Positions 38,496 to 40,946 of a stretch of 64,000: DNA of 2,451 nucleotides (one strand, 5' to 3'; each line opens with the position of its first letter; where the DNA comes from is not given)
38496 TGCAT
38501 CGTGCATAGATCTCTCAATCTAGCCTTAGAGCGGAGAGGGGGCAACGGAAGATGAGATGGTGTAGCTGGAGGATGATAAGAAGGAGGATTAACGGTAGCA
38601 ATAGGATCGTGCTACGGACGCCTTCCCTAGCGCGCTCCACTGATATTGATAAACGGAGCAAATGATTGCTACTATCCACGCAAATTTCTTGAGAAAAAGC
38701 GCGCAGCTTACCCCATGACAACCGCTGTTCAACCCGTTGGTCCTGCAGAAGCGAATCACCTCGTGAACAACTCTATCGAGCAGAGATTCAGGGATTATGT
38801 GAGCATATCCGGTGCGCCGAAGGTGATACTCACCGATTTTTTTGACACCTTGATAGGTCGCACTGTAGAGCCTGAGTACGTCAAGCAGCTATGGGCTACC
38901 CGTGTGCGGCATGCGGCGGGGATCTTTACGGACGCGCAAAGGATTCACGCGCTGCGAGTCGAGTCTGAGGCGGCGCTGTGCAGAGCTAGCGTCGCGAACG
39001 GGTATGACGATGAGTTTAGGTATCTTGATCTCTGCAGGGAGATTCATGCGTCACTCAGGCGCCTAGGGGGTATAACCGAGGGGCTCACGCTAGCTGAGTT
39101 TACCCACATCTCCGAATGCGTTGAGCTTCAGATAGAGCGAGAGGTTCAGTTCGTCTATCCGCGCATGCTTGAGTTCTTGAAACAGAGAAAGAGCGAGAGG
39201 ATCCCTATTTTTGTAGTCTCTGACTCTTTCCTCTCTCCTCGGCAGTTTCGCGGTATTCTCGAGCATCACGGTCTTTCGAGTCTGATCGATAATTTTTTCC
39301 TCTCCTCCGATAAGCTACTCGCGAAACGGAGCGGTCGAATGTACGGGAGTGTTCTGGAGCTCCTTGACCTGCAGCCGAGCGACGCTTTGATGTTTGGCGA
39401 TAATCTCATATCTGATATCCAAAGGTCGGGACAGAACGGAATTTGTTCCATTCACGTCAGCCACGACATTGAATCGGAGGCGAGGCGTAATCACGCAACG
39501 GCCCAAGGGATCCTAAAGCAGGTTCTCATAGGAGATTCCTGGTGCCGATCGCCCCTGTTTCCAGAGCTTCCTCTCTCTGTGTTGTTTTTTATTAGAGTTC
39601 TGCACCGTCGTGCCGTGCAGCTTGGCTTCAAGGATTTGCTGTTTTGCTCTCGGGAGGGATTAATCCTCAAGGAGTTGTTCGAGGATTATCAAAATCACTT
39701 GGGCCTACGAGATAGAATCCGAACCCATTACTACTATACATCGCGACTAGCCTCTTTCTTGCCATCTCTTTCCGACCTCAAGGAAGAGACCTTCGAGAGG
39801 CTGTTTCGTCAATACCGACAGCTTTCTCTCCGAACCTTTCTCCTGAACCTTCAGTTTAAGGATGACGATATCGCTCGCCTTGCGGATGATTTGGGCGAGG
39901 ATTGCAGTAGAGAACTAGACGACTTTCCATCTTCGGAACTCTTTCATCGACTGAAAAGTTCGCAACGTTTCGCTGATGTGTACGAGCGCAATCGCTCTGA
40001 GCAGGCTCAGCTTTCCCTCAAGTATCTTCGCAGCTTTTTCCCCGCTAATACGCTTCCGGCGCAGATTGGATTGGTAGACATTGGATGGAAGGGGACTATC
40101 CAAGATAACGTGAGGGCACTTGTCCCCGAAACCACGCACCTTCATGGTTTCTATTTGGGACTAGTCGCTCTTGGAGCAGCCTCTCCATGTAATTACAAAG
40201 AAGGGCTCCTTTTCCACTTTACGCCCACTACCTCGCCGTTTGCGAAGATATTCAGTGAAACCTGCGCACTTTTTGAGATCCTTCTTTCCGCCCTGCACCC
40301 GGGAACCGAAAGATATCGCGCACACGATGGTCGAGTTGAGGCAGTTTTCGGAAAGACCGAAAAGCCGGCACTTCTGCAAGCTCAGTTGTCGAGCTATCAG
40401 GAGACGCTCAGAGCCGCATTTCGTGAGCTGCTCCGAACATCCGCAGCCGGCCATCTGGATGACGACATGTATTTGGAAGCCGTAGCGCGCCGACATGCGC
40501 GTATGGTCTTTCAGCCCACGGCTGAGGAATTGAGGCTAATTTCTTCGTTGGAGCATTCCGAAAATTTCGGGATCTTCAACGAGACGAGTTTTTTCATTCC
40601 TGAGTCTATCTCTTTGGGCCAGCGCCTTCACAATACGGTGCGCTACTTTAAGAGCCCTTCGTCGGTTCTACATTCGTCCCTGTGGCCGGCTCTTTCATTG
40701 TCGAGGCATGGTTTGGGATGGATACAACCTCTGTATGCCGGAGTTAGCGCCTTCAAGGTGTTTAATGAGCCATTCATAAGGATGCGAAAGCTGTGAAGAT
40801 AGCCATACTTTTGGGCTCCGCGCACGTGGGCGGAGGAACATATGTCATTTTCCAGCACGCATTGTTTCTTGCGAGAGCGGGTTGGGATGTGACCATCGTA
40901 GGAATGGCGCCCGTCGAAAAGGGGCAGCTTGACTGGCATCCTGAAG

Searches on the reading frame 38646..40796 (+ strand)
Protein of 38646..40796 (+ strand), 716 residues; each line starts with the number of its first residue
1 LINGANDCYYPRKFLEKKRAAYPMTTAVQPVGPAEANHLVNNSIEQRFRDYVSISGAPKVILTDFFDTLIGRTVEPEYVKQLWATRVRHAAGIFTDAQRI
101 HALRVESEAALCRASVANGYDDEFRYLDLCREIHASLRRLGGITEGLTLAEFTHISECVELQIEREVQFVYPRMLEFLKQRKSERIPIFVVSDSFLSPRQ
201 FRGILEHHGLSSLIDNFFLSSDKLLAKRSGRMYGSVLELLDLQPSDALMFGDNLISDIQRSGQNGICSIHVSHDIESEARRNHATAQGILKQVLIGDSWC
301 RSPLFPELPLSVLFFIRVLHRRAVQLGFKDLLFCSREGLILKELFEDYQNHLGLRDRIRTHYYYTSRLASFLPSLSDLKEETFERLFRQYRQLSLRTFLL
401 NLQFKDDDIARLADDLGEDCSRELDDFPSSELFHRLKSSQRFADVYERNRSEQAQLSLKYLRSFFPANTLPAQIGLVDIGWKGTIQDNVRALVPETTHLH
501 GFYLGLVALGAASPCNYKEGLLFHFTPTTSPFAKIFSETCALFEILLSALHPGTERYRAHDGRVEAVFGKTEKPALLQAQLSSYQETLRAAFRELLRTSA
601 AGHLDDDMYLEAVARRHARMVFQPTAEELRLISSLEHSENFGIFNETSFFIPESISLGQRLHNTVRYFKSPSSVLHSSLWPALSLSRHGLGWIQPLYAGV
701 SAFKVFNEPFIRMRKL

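Call 81: search_protein_families(library=ncbifam, proteins=[window:38646-40796:+], max_evalue=0.00001)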
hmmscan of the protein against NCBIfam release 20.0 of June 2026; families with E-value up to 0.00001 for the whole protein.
window:38646-40796:+ (716 aa): 3 families
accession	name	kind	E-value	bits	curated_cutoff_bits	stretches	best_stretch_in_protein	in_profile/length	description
TIGR02252.1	DREG-2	subfamily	6.4e-08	32.6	155.2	1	168-268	104-201/203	HAD hydrolase, REG-2-like, family IA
TIGR02253.1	CTE7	subfamily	9.2e-07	28.8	169.75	1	152-279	75-202/221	TIGR02253 family HAD-type hydrolase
TIGR02254.1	YjjG_YfnB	equivalog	1.1e-06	28.3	159.9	1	164-278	93-203/223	YjjG family noncanonical pyrimidine nucleotidase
